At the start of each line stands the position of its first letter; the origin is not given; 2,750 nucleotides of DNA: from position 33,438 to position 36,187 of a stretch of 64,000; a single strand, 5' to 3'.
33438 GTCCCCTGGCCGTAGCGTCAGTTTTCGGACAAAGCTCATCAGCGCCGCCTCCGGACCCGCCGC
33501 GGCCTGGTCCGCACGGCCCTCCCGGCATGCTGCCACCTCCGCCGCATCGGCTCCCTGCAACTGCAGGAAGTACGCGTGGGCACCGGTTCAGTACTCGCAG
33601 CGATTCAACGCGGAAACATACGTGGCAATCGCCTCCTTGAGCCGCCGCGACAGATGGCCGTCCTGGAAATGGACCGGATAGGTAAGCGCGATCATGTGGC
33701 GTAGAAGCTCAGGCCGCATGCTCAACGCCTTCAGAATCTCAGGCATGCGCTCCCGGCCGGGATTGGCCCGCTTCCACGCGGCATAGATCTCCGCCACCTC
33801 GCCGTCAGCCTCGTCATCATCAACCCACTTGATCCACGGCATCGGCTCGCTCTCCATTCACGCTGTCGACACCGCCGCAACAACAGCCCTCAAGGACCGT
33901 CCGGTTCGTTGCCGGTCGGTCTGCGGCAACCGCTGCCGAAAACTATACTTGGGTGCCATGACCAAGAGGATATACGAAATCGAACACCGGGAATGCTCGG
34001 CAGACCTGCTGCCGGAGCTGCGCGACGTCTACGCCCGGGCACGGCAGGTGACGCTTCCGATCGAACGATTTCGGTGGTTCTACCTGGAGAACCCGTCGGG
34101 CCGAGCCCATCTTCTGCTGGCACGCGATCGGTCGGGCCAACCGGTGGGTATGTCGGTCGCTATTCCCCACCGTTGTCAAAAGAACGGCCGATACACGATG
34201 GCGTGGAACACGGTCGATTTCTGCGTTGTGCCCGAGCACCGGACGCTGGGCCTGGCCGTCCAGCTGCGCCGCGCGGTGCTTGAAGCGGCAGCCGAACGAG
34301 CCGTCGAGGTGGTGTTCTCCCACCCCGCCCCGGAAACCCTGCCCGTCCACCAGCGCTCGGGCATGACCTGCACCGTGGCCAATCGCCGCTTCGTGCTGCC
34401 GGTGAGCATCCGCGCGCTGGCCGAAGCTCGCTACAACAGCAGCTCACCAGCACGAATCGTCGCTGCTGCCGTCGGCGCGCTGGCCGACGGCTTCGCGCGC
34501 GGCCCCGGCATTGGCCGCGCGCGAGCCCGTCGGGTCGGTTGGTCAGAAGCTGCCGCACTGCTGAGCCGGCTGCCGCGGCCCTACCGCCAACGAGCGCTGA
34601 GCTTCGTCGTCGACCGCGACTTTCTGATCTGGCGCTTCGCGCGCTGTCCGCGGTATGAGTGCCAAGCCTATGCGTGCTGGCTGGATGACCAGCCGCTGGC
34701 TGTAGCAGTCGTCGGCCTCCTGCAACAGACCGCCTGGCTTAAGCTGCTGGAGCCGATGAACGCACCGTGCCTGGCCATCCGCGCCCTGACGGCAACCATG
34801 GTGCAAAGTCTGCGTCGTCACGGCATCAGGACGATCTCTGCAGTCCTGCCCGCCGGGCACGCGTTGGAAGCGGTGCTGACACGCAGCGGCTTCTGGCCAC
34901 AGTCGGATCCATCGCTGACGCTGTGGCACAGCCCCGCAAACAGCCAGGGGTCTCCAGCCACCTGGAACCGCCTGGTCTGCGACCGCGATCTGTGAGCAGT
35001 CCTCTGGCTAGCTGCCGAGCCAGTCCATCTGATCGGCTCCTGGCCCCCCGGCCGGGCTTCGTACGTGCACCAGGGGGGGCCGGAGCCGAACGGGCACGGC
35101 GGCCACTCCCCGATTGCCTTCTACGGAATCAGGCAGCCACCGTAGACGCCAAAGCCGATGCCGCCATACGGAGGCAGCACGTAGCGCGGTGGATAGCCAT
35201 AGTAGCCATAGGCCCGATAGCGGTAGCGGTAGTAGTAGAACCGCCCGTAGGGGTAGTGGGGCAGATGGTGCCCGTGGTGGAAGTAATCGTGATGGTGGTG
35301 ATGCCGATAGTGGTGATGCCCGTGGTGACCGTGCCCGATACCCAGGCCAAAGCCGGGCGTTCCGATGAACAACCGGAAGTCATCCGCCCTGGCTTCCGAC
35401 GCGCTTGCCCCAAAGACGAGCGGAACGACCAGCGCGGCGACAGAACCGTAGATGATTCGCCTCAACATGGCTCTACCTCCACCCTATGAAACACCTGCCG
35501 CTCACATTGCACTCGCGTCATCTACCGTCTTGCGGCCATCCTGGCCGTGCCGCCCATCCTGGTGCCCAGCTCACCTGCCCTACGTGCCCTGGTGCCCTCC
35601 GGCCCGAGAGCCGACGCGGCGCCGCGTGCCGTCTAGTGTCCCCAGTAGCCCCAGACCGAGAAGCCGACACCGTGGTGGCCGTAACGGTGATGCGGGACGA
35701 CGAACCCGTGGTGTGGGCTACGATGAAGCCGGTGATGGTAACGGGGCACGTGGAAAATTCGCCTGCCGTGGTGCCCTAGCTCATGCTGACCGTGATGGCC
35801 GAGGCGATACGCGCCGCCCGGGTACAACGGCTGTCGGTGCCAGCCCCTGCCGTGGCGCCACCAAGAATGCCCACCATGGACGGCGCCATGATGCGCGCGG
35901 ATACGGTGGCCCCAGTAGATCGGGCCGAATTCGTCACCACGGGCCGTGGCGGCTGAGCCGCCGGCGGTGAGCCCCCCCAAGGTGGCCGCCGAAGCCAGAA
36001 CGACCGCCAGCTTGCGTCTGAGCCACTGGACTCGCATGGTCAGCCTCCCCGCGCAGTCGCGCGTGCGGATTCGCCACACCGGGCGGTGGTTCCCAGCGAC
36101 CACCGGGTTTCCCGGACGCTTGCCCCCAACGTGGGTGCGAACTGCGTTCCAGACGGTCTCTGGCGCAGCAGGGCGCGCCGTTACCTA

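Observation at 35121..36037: Tandem pair of secreted His-rich (and Tyr/Gly/Trp-rich) small proteins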

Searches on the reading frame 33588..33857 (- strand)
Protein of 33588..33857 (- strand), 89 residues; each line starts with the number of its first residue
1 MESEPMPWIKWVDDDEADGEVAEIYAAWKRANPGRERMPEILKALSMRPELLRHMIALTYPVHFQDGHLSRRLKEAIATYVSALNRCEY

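Call 3: search_protein_families(library=pfam, proteins=[window:33588-33857:-], max_evalue=0.01)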
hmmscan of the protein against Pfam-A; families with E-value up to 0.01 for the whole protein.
window:33588-33857:- (89 aa): 1 family
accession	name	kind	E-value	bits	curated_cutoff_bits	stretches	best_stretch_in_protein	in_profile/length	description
PF02627.25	CMD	-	1.3e-05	25.5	23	1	49-89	1-40/84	Carboxymuconolactone decarboxylase family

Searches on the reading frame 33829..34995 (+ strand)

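Call 3: search_protein_families(library=pfam, proteins=[window:33829-34995:+], max_evalue=0.01)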
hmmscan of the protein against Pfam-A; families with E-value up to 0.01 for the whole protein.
window:33829-34995:+ (388 aa): 3 families
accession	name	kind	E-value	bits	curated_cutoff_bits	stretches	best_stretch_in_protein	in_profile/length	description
PF13527.13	Acetyltransf_9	-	1e-05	26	25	1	65-167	14-114/127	Acetyltransferase (GNAT) domain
PF00583.31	Acetyltransf_1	-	5.1e-05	24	20.7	1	72-166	16-100/116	Acetyltransferase (GNAT) family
PF13508.13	Acetyltransf_7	-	0.0023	18.7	27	1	93-159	3-62/84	Acetyltransferase (GNAT) domain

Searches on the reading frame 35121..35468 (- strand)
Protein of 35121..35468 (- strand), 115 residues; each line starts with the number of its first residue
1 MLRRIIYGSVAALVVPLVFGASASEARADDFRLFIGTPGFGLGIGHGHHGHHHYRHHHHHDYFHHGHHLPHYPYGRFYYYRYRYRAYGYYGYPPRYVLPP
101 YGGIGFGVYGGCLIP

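Call 3: search_protein_families(library=pfam, proteins=[window:35121-35468:-], max_evalue=0.01)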
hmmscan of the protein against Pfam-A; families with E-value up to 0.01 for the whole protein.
window:35121-35468:- (115 aa): 0 families

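Call 6: find_homologous_proteins(query=window:35121-35468:-, max_evalue=0.01)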
Query window:35121-35468:- (115 aa): 1 proteins with E <= 0.01 among 9 candidates.
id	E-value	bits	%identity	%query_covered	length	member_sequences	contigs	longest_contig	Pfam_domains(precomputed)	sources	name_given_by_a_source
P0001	2.0e-69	250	100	100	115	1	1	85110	-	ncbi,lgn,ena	-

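Call 8: find_encoding_contigs(protein=P0001, flank=10000, max_places=5)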
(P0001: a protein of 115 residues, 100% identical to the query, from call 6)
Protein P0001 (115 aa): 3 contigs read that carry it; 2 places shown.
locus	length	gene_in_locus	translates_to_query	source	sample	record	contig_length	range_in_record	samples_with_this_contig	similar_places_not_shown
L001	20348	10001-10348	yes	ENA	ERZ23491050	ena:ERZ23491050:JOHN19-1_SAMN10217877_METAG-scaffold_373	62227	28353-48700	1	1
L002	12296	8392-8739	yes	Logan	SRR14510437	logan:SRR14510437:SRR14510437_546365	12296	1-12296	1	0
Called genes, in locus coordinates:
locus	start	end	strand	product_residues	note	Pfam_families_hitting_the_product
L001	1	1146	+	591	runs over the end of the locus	PF01558:POR, PF01855:POR_N, PF17147:PFOR_II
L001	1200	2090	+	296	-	PF02775:TPP_enzyme_C, PF12367:PFO_beta_C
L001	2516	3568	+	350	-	PF00248:Aldo_ket_red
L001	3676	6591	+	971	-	PF07494:Reg_prop (faint)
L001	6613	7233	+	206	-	PF00300:His_Phos_1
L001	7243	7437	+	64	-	-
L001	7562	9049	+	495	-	-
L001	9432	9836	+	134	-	-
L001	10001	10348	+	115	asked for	-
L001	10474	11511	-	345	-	PF13527:Acetyltransf_9 (weak)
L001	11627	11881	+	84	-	PF02627:CMD (faint)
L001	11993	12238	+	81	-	-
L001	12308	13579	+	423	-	PF00070:Pyr_redox (faint), PF00890:FAD_binding_2 (faint), PF01134:GIDA (faint), PF01266:DAO, PF03486:HI0933_like (faint), PF07992:Pyr_redox_2 (faint), PF13450:NAD_binding_8 (weak), PF01593:Amino_oxidase (weak), +2 more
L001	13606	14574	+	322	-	PF04055:Radical_SAM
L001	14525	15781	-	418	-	PF09861:Lar_N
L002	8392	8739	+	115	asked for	-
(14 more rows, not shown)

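Call 38: search_protein_families(library=ncbifam, proteins=[P0001], max_evalue=10)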
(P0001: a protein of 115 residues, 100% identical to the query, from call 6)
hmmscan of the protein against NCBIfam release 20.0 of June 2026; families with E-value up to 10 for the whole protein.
P0001 (115 aa): 1 family
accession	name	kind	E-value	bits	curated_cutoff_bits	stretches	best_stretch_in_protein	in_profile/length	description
NF051869.1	StalkProtStpX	equivalog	6.1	6.1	450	1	45-74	468-498/516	stalk-specific protein StpX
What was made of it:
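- On Any curated protein family (Pfam-A, NCBIfam), including ZraP/Spy/CpxP-type, RcnB, CusF and Tat-signal models: NCBIfam gave only a meaningless StpX hit at E=6.1 (call 38).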

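Call 39: search_solved_structures(query=P0001, max_evalue=10)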
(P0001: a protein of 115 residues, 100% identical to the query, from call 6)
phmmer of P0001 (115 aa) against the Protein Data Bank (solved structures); distinct sequences matched with E-value up to 10: 13.
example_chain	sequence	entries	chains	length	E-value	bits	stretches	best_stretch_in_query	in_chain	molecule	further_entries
4z36_A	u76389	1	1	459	0.13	16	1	15-62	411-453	Lysophosphatidic acid receptor 1,Soluble cytochrome b562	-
4z34_A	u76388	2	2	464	0.13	16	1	15-62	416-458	Lysophosphatidic acid receptor 1, Soluble cytochrome b562 | Lysophosphatidic acid receptor 1,Soluble cytochrome b562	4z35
3grz_A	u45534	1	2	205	0.16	15.7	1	5-56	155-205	Ribosomal protein L11 methyltransferase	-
3v2w_A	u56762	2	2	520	0.37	14.5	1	46-62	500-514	Sphingosine 1-phosphate receptor 1, Lysozyme chimera | Sphingosine 1-phosphate receptor 1, Lysozyme chimera (E.C.3.2.1.17)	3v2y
6r2g_A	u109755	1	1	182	0.86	13.3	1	41-60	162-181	Single-chain protein mimetics of the N-terminal heptad-repeat region of gp41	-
7xm9_B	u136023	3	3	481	1.3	12.8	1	42-62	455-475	Sodium channel subunit beta-1,Green fluorescent protein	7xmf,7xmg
6m25_A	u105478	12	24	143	1.4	12.6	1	42-75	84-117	Sirohydrochlorin cobaltochelatase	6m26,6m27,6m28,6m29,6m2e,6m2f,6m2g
8rfh_A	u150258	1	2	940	1.4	12.6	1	29-62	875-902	NRC2a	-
8i56_A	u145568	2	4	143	1.5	12.6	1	42-75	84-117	Sirohydrochlorin cobaltochelatase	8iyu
9nf7_A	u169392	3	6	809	2.5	11.8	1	8-60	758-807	Sulfate transporter | Probable Sulfate permease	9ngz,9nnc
21nx_A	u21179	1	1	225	3.6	11.3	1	28-61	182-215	Low affinity immunoglobulin gamma Fc region receptor III-A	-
9u3p_A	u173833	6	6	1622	4.2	11.1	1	34-62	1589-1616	Adenylate cyclase type 9,Protein M2-1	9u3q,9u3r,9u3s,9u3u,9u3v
8xon_H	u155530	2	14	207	9.1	10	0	51-81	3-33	ATP-dependent Clp protease proteolytic subunit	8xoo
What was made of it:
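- His6-like runs are generic ligands for Ni/Co/Zn/Cu (established chemistry; the only PDB 'hits' to A are His-tags, call 39).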

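Call 42: predict_structure(protein=P0001)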
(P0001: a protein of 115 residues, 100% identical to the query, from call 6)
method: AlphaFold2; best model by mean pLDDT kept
length: 115 residues; sequences in the alignment: 1
mean_pLDDT: 49.1   pTM: 0.22
mean pLDDT of the five models: 49.1, 46.2, 42.5, 41.9, 36.4
residues with pLDDT >= 90: 0; 70-90: 8; 50-70: 33; < 50: 74
segments of 3 or more residues with pLDDT < 50: 34-41, 45-52, 63-66, 69-111, 113-115
pLDDT, mean of each block of 10 residues (from residue 1): 69 66 52 46 42 50 49 42 41 43 43 40
secondary structure, 60 per line:
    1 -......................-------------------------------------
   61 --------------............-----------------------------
elements in order: H2-23 H75-86

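Call 50: find_related_loci(query=P0001, collection=metagenome_contigs, flank=5000)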
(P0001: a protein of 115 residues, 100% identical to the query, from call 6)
Query P0001 (115 aa) in metagenome_contigs; peptide patterns used: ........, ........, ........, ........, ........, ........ (x = any residue, [..] = any of these).
600 stretches matched a pattern, but none encodes a relative of the query by tblastn (E <= 1e-3).

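Call 51: find_related_loci(query=P0001, collection=viral_contigs)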
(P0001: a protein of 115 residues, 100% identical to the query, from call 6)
Query P0001 (115 aa) in viral_contigs; peptide patterns used: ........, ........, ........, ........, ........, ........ (x = any residue, [..] = any of these).
49 stretches matched a pattern, but none encodes a relative of the query by tblastn (E <= 1e-3).

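Call 61: search_dna_similar(query=P0001, collection=plasmids, mode=protein, max_evalue=0.01, max_rows=10)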
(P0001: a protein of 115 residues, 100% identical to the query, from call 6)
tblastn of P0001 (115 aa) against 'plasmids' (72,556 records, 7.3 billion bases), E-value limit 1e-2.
No match.

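Call 65: search_protein_families(library=pfam, proteins=[P0001], max_evalue=10)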
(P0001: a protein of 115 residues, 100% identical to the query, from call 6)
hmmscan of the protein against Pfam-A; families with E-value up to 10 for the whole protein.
P0001 (115 aa): 0 families

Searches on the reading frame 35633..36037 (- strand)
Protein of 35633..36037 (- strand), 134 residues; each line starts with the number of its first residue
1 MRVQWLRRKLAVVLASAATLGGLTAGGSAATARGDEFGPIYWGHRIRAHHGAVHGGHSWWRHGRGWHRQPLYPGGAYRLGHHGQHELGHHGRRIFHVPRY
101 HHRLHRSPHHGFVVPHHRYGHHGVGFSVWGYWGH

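Call 3: search_protein_families(library=pfam, proteins=[window:35633-36037:-], max_evalue=0.01)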
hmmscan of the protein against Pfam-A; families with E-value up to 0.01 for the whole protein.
window:35633-36037:- (134 aa): 0 families

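Call 7: find_homologous_proteins(query=window:35633-36037:-, max_evalue=0.01)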
Query window:35633-36037:- (134 aa): 1 proteins with E <= 0.01 among 131 candidates.
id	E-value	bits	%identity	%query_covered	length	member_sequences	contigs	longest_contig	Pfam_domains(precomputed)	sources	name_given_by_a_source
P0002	2.1e-83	296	100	100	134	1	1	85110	-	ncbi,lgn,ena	-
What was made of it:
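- Checked: Gene callers in the NCBI, ENA and Logan records called the same 115 aa and 134 aa products (calls 6-8).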

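Call 27: search_protein_representatives(alignment_id=A1)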
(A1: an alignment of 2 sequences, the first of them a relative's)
Query: 2 sequences, 142 profile positions. Proteins with E-value up to 0.001 (for the whole library): 2; up to 1e-10: 2; up to 1e-30: 2. The best 2 are listed.
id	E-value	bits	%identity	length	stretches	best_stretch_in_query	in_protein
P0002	3.2e-66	238.4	-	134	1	1-138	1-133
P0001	3.2e-46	173.6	-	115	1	6-142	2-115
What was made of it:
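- On Hpn / Hpn-2: Only self-hits in 5.8 billion clusters (calls 6, 7) and in an exhaustive HMMER scan of 1.84 billion representatives (call 27).
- Orphan status and rapid divergence are typical of competition factors (calls 6, 7, 27).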

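Call 30: find_related_loci(query=A1, collection=genome_contigs, flank=6000)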
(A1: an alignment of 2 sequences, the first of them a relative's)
Query A1 (134 aa) in genome_contigs; peptide patterns used: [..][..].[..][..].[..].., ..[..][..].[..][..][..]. (x = any residue, [..] = any of these).
600 stretches matched a pattern, but none encodes a relative of the query by tblastn (E <= 1e-3).

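Call 38: search_protein_families(library=ncbifam, proteins=[P0002], max_evalue=10)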
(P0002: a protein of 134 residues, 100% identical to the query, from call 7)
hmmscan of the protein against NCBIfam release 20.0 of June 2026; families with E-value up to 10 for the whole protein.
P0002 (134 aa): 0 families

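Call 40: search_solved_structures(query=P0002, max_evalue=10)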
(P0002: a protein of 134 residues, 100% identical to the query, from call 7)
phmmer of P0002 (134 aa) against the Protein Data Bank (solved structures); distinct sequences matched with E-value up to 10: 0.

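Call 49: find_related_loci(query=A1, collection=metagenome_contigs, flank=5000)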
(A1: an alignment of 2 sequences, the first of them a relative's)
Query A1 (134 aa) in metagenome_contigs; peptide patterns used: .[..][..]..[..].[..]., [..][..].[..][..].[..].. (x = any residue, [..] = any of these).
600 stretches matched a pattern, but none encodes a relative of the query by tblastn (E <= 1e-3).

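Call 52: find_related_loci(query=P0002, collection=viral_contigs)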
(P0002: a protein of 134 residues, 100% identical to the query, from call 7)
Query P0002 (134 aa) in viral_contigs; peptide patterns used: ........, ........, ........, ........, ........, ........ (x = any residue, [..] = any of these).
14 stretches matched a pattern, but none encodes a relative of the query by tblastn (E <= 1e-3).
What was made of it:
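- There are no homologs, so there is no conservation evidence of function at all (calls 6, 7, 27, 30, 49-52).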

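Call 62: search_dna_similar(query=P0002, collection=plasmids, mode=protein, max_evalue=0.01, max_rows=10)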
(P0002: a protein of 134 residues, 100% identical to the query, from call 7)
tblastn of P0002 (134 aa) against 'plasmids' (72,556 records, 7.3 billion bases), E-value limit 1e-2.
No match.

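Call 64: predict_structure(protein=P0002)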
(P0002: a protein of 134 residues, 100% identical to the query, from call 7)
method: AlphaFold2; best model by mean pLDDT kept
length: 134 residues; sequences in the alignment: 1
mean_pLDDT: 51.2   pTM: 0.21
mean pLDDT of the five models: 51.2, 46.6, 46.1, 43.5, 42.0
residues with pLDDT >= 90: 8; 70-90: 14; 50-70: 20; < 50: 92
segments of 3 or more residues with pLDDT < 50: 27-56, 72-92, 94-134
pLDDT, mean of each block of 10 residues (from residue 1): 87 83 52 40 38 49 66 44 40 46 41 42 41 38
secondary structure, 60 per line:
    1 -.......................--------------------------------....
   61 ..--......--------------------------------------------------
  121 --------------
elements in order: H2-24 E57-62 E65-70
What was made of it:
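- On SilE / PcoE: AF2 single-sequence pLDDT is 49 and 51 outside the signal helix (calls 42, 64).
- Checked: AF2 models only these segments as helices (calls 42, 64).
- There is no amphipathic helix or confident structure (calls 42, 64).
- Tried and rejected: Structure: AF2 on each protein gave low confidence, so no fold search was run (calls 42, 64).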

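Call 65: search_protein_families(library=pfam, proteins=[P0002], max_evalue=10)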
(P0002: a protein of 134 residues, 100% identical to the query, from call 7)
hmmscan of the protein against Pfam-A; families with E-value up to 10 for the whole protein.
P0002 (134 aa): 0 families
